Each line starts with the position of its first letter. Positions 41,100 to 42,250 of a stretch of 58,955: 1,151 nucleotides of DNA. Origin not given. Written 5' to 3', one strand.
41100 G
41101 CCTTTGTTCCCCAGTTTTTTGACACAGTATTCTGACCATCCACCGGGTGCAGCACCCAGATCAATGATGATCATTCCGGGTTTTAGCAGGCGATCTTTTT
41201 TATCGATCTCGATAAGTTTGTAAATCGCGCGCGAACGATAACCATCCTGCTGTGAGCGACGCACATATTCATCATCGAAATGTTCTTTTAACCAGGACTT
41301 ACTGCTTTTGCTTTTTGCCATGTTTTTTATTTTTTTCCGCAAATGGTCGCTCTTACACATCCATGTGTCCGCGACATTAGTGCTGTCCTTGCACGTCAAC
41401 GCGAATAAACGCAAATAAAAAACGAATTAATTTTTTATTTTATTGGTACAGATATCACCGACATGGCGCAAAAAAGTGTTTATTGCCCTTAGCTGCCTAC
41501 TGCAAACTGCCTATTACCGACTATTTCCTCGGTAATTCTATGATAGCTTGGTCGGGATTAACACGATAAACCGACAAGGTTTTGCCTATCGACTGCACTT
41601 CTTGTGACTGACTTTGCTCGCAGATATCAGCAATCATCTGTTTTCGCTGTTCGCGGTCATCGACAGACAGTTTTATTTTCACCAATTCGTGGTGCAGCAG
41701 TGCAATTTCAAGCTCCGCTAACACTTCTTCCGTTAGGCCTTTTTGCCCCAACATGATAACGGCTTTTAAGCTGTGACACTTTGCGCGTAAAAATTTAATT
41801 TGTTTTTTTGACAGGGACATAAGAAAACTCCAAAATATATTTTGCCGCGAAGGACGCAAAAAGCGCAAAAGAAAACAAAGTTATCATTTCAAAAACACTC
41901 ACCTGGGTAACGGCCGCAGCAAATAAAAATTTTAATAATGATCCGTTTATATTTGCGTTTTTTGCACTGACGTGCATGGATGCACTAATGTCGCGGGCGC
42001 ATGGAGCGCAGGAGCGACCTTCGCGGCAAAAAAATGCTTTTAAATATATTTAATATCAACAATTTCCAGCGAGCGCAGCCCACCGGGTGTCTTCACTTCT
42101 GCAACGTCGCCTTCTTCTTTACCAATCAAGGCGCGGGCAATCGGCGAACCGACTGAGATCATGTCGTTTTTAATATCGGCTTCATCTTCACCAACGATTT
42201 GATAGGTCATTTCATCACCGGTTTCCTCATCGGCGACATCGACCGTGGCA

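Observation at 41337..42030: ~50-nt GGA-hairpin mini-element inserted twice at the equivalent position of the periodic arms, with compensatory base changes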

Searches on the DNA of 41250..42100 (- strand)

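Call 12: search_rna_families(source=window, start=41250, end=42100, threshold=evalue, max_evalue=10, show_alignments=4)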
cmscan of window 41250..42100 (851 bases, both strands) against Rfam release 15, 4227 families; matches with E-value up to 10: 3.
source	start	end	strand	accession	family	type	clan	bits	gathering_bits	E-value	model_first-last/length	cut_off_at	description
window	41782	41849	-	RF01913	mir-2778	Gene; miRNA;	-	16.3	86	5.3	1-77/77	no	mir-2778 microRNA precursor family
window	41867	42011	+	RF02193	TCL6_3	Gene; lncRNA;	-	15.1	40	1.2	1-139/139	no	T-cell leukemia/lymphoma 6 conserved region 3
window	41773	41862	+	RF02365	Yfr17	Gene; sRNA;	-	13.8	50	9.7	41-139/264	no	Cyanobacterial functional RNA 17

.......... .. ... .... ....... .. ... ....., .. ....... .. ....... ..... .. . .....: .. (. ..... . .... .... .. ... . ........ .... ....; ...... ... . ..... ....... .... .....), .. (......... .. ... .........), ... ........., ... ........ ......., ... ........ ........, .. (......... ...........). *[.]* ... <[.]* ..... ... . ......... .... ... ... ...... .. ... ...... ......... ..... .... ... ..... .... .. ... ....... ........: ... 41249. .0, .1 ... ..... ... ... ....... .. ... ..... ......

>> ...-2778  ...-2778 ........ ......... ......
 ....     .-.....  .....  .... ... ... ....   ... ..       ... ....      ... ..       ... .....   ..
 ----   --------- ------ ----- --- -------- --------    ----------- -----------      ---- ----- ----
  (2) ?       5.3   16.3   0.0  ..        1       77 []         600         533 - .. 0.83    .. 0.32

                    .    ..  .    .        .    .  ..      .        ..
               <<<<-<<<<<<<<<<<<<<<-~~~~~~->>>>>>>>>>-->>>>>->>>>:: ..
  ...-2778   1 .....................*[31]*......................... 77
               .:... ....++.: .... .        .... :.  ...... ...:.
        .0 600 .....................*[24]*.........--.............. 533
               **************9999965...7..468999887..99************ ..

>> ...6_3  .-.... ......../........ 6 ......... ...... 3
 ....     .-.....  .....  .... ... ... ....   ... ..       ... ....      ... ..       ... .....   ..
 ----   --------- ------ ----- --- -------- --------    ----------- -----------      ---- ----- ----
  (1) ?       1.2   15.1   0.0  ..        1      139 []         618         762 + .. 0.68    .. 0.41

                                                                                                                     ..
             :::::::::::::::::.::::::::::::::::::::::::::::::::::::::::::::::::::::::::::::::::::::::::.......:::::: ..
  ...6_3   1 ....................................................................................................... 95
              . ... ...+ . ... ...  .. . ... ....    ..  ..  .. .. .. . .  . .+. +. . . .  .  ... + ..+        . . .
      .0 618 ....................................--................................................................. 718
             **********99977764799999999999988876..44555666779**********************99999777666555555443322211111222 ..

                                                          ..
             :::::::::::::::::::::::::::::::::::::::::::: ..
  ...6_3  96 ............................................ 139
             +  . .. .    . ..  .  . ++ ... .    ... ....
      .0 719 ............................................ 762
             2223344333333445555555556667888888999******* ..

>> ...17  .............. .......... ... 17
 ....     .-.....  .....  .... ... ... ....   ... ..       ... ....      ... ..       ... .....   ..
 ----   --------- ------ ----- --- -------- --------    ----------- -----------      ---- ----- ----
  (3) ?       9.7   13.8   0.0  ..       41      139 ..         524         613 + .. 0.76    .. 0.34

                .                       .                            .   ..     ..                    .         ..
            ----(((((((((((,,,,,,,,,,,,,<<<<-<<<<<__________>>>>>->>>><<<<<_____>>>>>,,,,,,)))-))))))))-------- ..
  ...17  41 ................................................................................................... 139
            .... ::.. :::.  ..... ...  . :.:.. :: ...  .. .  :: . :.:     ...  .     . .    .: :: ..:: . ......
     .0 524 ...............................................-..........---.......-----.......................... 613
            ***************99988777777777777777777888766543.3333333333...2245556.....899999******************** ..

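Call 34: search_with_rna_model(model_id=R1, sources=[L001, L119, L120, L121, L122, L123, L124, L125, L126, L127, L128, L129, L130, L131, L132, L133, L134, L135, L136, L137, L138, L139, L140, L141, L142, L143, L144, L145, L146, L147, L148, L149, L150, L151, L152, L153, L154, L155, L156, L157, L158, L159, L160, L161, L162, L163, L164, L165, L166, L167, L168, L169, L170, L171, L172], max_evalue=0.01)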
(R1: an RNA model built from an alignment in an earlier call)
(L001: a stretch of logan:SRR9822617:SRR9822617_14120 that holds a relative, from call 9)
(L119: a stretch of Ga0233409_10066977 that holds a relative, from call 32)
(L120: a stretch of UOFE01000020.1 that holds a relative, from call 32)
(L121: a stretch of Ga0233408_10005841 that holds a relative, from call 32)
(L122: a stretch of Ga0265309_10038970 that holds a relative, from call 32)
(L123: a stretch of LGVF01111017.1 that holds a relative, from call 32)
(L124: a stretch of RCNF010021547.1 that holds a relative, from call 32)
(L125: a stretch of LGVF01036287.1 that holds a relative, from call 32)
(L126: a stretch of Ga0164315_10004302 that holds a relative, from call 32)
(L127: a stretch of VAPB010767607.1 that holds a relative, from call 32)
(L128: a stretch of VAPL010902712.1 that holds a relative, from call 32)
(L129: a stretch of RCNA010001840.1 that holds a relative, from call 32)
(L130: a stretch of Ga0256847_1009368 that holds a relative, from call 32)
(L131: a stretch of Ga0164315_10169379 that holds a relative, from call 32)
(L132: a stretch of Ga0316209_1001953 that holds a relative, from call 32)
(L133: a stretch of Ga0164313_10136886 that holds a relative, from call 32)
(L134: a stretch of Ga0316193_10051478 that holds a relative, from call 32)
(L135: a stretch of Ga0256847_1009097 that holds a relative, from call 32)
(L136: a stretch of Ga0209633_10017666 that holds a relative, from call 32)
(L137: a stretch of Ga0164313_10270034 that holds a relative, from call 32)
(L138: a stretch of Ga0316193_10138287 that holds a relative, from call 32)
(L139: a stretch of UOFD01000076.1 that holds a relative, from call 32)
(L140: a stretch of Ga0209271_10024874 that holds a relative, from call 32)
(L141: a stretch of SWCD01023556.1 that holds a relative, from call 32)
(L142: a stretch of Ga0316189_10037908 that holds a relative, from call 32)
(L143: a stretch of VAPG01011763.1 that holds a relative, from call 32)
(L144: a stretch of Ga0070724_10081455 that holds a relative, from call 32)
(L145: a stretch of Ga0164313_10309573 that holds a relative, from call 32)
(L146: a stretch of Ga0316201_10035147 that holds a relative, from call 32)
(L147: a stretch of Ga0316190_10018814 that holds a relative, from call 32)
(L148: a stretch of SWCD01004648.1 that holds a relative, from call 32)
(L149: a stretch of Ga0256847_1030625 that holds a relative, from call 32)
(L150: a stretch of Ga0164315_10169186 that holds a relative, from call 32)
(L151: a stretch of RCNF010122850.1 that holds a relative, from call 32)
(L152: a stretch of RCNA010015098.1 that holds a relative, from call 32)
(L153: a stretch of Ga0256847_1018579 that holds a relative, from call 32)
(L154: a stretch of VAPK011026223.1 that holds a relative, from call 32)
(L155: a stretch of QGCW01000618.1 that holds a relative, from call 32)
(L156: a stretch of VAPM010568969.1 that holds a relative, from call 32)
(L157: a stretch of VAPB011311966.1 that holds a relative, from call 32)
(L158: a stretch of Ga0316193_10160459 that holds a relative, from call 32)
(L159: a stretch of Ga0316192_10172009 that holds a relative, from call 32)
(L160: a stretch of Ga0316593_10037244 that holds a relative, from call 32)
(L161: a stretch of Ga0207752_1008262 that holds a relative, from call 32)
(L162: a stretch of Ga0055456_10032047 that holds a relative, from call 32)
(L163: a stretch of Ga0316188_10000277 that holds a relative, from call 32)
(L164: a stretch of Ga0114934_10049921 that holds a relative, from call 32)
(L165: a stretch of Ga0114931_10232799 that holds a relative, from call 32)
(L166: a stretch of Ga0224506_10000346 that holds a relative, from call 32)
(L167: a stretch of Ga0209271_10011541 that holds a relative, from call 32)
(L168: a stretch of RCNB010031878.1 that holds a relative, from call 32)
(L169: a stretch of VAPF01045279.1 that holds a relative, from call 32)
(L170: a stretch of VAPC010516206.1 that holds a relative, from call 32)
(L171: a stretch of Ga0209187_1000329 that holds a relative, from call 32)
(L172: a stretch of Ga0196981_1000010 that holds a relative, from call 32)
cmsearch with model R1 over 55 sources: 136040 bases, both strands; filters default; matches with E-value up to 0.01: 7.
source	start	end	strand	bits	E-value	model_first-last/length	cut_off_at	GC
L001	2803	2853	+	72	4.3e-17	1-52/52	no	0.63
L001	3423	3475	-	69.4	2.1e-16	1-52/52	no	0.53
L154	673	723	-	66.2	1.5e-15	1-52/52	no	0.61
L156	595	645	-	66.2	1.5e-15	1-52/52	no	0.61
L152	54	104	+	62.3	1.6e-14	1-52/52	no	0.57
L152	848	898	+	62.3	1.6e-14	1-52/52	no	0.57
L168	1738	1788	+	58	2.3e-13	1-52/52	no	0.55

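Call 50: search_rna_families(sources=[L013, L018, L024, L047, L022, L111, L020, L117, L154, L156], threshold=evalue, max_evalue=1)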
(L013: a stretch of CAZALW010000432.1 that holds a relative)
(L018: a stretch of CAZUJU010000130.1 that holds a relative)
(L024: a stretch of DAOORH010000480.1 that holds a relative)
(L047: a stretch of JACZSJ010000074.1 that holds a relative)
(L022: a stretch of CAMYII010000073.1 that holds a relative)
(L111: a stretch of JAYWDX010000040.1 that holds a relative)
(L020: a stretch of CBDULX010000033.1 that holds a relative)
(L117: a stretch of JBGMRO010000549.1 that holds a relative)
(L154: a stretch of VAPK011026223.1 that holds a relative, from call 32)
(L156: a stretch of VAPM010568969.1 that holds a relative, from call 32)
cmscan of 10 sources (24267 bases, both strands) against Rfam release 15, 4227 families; matches with E-value up to 1: 6.
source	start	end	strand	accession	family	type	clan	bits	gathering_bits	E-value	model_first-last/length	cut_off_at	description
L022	2586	2659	-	RF00029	Intron_gpII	Intron;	-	49.6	40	3.8e-07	1-77/77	no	Group II catalytic intron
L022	2622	2660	-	RF04357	Plastid-ndhA-ndhB-2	Intron;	CL00155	27.9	53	0.019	1-41/41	no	Plastid-ndhA-ndhB-2 group II-D5 intron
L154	493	541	+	RF01139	sR2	Gene; snRNA; snoRNA; CD-box;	-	26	42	0.044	1-57/57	no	Small nucleolar RNA sR2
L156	415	463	+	RF01139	sR2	Gene; snRNA; snoRNA; CD-box;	-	26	42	0.044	1-57/57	no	Small nucleolar RNA sR2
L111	373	440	+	RF01759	sucC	Cis-reg;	-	22.4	50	0.9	1-70/70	no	sucC RNA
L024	16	45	+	RF02599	BASRCI408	Gene; sRNA;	-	18.2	398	0.65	4-33/435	no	Brucella sRNA CI408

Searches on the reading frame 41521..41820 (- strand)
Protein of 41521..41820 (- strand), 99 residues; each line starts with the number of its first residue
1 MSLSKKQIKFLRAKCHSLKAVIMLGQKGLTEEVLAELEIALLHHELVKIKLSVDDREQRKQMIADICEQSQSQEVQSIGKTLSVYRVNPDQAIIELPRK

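Call 9: find_encoding_contigs(protein=window:41521-41820:-, flank=3000, max_places=10)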
Protein window:41521-41820:- (99 aa): 1 contig read that carries it; 1 place shown.
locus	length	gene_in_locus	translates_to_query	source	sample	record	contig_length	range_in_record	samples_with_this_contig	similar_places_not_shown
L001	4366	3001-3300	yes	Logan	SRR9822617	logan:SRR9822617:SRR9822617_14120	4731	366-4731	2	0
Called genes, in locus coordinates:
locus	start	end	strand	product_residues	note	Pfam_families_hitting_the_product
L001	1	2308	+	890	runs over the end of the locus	?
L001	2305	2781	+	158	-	PF03449:GreA_GreB_N, PF01272:GreA_GreB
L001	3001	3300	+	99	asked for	PF01985:CRS1_YhbY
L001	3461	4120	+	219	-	PF01728:FtsJ, PF13847:Methyltransf_31 (faint)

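Call 32: find_related_loci(query=window:41521-41820:-, collection=metagenome_contigs, flank=2000)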
Query window:41521-41820:- (99 aa) in metagenome_contigs; peptide patterns used: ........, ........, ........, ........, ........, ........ (x = any residue, [..] = any of these).
432 stretches matched a pattern; 54 encode a relative of the query (tblastn E <= 1e-3); 54 distinct loci.
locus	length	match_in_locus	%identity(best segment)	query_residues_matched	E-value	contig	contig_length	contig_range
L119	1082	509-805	90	1-99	4e-60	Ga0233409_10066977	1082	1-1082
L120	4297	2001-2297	89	1-99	6e-57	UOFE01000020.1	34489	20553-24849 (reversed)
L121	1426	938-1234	90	1-99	6e-59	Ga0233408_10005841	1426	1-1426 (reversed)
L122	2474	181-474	91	1-98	2e-56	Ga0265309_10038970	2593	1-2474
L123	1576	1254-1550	88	1-99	2e-57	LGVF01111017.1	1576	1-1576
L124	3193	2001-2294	90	1-98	6e-56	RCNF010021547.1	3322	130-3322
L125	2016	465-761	87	1-99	2e-56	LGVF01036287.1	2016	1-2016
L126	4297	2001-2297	87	1-99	1e-55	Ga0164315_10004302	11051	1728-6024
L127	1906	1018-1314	89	1-99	2e-56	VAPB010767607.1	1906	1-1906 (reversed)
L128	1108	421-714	89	1-98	3e-58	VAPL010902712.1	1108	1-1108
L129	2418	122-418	88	1-99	3e-55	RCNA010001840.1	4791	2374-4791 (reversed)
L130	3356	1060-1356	86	1-99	4e-55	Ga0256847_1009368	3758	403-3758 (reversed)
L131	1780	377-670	88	1-98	3e-56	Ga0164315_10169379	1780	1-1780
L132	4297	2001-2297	85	1-99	5e-55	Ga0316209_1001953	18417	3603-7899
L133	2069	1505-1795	87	1-97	5e-55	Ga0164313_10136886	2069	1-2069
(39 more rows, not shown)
